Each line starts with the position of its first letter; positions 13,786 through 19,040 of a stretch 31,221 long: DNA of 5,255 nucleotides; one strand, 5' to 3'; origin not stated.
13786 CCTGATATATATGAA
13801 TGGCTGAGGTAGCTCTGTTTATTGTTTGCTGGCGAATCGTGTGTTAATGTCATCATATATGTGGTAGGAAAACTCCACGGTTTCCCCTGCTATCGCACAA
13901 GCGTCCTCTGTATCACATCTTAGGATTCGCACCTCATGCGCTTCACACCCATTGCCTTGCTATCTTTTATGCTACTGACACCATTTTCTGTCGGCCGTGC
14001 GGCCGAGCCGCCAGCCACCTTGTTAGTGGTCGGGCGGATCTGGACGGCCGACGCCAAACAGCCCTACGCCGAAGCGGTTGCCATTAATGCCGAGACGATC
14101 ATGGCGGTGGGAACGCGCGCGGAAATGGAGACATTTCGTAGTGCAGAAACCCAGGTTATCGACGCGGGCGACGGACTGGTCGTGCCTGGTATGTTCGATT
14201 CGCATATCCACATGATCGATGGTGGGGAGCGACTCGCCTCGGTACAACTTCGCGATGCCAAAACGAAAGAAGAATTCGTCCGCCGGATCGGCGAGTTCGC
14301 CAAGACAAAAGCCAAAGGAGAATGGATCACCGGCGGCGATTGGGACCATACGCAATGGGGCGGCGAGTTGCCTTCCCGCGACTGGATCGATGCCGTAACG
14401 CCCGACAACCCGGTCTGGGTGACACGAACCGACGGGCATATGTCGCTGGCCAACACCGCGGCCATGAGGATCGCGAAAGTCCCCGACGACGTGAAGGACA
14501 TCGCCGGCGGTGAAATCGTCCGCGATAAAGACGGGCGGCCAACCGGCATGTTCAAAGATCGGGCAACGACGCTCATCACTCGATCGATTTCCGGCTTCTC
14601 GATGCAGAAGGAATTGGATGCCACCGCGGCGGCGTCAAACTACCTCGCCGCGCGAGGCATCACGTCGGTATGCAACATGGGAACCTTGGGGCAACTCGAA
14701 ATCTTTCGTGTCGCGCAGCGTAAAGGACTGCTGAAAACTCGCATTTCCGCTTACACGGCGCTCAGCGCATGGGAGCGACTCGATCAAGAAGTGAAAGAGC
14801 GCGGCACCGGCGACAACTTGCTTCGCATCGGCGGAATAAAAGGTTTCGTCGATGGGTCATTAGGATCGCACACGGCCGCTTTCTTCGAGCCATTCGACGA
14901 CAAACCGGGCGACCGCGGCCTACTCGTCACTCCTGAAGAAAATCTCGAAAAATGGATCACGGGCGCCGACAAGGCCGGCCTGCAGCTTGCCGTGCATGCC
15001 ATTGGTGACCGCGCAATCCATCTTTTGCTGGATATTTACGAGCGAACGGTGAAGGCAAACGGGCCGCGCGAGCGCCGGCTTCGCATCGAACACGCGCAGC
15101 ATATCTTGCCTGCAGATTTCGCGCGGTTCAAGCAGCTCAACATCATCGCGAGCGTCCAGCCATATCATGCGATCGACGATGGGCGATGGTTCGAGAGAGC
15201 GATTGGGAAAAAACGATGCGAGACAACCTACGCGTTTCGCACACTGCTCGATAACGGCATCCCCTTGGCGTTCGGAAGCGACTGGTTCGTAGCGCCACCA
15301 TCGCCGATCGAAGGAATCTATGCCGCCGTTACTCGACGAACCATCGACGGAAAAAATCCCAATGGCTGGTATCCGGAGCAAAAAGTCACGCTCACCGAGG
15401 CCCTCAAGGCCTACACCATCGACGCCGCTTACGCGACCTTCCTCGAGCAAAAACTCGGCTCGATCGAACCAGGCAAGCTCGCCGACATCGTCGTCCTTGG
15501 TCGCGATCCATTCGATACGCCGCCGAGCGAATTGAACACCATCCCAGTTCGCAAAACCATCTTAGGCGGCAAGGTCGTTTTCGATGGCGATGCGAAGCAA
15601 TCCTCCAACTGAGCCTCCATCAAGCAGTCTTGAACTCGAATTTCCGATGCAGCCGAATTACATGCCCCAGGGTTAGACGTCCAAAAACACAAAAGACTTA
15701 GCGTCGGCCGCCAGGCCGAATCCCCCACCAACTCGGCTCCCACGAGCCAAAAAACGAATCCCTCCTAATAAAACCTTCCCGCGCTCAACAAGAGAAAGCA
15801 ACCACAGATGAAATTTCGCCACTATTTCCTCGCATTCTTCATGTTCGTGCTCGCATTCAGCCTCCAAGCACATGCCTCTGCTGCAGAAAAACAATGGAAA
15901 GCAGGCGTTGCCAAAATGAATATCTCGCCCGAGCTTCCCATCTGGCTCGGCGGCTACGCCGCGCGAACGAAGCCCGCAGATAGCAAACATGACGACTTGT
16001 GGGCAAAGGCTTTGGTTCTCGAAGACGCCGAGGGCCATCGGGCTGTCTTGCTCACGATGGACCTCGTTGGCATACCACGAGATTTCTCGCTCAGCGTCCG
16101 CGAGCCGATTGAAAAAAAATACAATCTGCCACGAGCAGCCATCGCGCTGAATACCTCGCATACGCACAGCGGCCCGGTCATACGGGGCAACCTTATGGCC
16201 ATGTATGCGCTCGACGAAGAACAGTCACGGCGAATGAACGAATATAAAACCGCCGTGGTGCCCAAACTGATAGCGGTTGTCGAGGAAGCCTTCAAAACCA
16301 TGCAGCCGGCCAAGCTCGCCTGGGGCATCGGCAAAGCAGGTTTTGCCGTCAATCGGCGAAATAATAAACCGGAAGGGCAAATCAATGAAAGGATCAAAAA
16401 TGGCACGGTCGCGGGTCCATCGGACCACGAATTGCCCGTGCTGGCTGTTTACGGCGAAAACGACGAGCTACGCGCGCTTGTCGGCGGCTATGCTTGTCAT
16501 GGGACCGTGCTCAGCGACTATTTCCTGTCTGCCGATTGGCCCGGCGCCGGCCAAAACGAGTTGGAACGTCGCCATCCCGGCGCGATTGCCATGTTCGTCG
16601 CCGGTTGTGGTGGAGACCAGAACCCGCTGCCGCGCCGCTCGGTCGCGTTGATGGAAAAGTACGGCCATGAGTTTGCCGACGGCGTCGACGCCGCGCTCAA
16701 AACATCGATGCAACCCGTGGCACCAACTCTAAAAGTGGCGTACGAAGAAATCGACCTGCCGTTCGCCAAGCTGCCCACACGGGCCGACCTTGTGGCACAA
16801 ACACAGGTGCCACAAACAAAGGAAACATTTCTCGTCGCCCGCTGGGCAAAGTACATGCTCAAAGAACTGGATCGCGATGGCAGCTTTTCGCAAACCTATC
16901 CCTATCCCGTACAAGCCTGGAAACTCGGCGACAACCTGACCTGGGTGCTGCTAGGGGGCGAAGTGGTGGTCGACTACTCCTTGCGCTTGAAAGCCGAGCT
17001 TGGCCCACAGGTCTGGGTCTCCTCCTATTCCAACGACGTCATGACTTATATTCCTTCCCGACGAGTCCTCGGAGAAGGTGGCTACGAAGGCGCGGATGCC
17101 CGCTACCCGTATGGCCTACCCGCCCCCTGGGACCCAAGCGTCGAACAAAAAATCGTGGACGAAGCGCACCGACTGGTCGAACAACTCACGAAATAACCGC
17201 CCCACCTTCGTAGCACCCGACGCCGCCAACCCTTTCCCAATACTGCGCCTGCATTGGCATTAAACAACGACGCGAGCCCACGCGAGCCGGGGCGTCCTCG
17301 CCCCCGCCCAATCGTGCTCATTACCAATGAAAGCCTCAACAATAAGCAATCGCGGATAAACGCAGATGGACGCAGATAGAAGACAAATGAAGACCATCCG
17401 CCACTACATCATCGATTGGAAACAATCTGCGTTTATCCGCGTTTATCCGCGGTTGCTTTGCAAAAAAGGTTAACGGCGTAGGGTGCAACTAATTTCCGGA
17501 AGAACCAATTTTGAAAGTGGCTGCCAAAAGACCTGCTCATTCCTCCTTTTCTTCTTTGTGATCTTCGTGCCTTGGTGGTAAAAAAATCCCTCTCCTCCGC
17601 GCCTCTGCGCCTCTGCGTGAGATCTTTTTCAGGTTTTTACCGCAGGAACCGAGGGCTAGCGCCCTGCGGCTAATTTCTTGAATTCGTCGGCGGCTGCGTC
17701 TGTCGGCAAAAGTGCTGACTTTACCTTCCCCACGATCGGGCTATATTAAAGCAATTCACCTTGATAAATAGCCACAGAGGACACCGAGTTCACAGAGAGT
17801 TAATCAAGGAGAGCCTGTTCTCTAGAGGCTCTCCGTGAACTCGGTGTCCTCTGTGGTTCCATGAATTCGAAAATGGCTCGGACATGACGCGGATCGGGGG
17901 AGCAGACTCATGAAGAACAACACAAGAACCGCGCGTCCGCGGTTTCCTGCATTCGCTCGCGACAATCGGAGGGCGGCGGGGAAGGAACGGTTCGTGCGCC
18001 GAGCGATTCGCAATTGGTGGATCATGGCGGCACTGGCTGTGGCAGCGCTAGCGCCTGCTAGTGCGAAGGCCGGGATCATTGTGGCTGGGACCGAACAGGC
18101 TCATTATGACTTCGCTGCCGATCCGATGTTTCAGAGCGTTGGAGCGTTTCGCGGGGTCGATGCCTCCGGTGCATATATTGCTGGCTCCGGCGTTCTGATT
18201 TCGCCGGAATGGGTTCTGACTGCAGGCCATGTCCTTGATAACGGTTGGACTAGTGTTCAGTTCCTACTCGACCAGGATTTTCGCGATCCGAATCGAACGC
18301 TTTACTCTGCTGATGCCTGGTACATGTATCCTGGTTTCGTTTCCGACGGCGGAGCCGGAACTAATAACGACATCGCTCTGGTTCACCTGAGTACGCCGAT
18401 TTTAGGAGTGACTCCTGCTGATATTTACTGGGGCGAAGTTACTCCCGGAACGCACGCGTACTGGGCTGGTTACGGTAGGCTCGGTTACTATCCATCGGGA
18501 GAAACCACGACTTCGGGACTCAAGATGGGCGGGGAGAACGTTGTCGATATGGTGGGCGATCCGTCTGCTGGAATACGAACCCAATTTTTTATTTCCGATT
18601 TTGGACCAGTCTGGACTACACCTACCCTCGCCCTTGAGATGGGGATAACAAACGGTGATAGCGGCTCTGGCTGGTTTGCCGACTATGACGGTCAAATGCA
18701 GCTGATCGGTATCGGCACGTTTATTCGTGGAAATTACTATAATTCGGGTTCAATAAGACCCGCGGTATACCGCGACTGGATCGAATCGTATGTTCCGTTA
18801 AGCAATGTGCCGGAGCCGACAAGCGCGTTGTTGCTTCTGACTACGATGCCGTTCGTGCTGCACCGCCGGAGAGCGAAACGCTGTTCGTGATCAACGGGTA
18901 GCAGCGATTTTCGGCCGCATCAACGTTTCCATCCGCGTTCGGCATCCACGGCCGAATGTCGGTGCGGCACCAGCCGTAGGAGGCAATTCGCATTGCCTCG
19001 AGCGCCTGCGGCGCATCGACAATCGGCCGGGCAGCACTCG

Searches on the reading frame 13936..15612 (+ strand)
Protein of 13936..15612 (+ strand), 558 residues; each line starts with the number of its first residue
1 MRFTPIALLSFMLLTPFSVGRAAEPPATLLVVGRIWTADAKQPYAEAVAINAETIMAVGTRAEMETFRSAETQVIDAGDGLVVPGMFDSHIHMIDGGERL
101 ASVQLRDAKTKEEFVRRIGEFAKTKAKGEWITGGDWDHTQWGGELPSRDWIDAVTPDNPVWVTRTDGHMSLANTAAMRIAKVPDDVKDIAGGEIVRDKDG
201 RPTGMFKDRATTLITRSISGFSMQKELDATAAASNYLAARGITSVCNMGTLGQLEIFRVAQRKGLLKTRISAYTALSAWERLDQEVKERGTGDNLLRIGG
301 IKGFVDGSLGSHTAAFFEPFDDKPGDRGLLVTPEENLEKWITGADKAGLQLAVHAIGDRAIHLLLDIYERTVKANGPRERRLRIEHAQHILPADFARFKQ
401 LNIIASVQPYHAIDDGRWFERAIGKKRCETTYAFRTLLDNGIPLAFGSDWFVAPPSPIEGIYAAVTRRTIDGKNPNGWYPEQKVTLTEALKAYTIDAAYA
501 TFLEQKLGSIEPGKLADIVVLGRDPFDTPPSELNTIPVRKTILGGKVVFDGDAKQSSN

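Call 34: search_protein_families(library=pfam, proteins=[window:13936-15612:+])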
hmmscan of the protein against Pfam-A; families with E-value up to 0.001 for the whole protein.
window:13936-15612:+ (558 aa): 2 families
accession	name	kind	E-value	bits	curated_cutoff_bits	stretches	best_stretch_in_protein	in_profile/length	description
PF07969.17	Amidohydro_3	-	1.2e-108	365.1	29.7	1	73-549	1-472/472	Amidohydrolase family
PF01979.26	Amidohydro_1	-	5.1e-21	75.7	25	1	326-548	126-345/345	Amidohydrolase family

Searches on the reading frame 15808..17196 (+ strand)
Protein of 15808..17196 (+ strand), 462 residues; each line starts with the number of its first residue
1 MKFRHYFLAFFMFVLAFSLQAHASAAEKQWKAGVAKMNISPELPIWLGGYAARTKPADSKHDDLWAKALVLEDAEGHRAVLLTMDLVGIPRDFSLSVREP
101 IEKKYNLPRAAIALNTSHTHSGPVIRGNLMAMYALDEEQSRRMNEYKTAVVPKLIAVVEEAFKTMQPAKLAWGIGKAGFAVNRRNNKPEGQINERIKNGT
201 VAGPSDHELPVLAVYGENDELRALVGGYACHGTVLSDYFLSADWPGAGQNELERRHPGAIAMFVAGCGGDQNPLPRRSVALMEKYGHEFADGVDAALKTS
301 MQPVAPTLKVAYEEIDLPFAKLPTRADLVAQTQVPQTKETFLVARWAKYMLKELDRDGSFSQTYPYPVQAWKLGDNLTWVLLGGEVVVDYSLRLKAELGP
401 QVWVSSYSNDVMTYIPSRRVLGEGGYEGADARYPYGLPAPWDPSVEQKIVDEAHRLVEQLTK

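Call 34: search_protein_families(library=pfam, proteins=[window:15808-17196:+])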
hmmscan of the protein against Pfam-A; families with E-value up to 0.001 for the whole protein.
window:15808-17196:+ (462 aa): 1 family
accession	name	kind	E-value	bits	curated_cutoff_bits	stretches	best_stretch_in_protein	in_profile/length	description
PF04734.18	Ceramidase_alk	-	1.4e-11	44.2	32.1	1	33-258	4-232/509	Neutral/alkaline non-lysosomal ceramidase, N-terminal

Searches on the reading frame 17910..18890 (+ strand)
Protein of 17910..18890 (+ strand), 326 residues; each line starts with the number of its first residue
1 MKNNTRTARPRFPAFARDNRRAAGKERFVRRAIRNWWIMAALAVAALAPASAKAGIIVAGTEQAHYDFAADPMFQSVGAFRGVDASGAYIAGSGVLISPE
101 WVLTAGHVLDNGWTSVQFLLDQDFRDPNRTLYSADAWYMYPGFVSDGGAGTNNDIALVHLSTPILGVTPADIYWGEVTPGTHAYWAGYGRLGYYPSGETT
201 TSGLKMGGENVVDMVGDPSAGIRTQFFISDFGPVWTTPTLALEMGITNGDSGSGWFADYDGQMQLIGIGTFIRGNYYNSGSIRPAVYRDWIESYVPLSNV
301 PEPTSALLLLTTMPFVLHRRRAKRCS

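Call 34: search_protein_families(library=pfam, proteins=[window:17910-18890:+])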
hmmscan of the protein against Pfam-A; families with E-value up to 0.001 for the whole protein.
window:17910-18890:+ (326 aa): 2 families
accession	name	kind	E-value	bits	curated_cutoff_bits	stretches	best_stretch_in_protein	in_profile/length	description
PF00089.32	Trypsin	-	6.4e-13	49.5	20.6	1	89-291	24-220/220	Trypsin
PF13365.12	Trypsin_2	-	1.7e-07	32.5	27.6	1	92-268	1-144/144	Trypsin-like peptidase domain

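Call 90: find_homologous_proteins(query=window:17910-18890:+, max_evalue=1e-40)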
Query window:17910-18890:+ (326 aa): 16 proteins with E <= 1e-40 among 8000 candidates.
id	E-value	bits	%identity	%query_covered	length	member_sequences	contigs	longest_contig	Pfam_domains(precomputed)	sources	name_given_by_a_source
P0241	2.9e-221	752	100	100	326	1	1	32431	PF13365.13,PF00089.33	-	-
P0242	1.8e-172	592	81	100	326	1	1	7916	PF13365.13,PF00089.33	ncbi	-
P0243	3.9e-134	466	68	90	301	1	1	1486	PF13365.13,PF00089.33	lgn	-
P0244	6.3e-129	448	67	91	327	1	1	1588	PF13365.13,PF00089.33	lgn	-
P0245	1.2e-124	434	68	85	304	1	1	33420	PF13365.13,PF00089.33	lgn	-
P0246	6.0e-116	406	64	90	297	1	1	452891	PF13365.13,PF00089.33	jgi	-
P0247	6.0e-112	393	62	90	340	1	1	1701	PF13365.13,PF00089.33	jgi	jgi:hypothetical protein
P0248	9.1e-103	362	57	91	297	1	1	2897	PF00089.33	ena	-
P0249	9.6e-89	316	53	94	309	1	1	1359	PF00089.33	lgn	-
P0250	5.3e-77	278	49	88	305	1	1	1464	PF13365.13,PF00089.33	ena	-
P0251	2.0e-62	230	56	61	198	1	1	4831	-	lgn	-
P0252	4.6e-62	229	47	89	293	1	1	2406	PF13365.13,PF00089.33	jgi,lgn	-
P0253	4.6e-57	212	43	85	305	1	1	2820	PF13365.13,PF00089.33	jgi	-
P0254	5.1e-48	182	37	88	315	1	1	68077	PF13365.13,PF00089.33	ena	-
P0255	2.4e-47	180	40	87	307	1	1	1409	PF07589.17,PF00089.33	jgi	-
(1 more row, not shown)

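Call 91: find_encoding_contigs(protein=P0242, flank=10000, max_places=3)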
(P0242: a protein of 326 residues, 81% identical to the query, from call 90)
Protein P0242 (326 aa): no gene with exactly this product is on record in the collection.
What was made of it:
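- Tried and rejected: P0242 was not on record (call 91).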
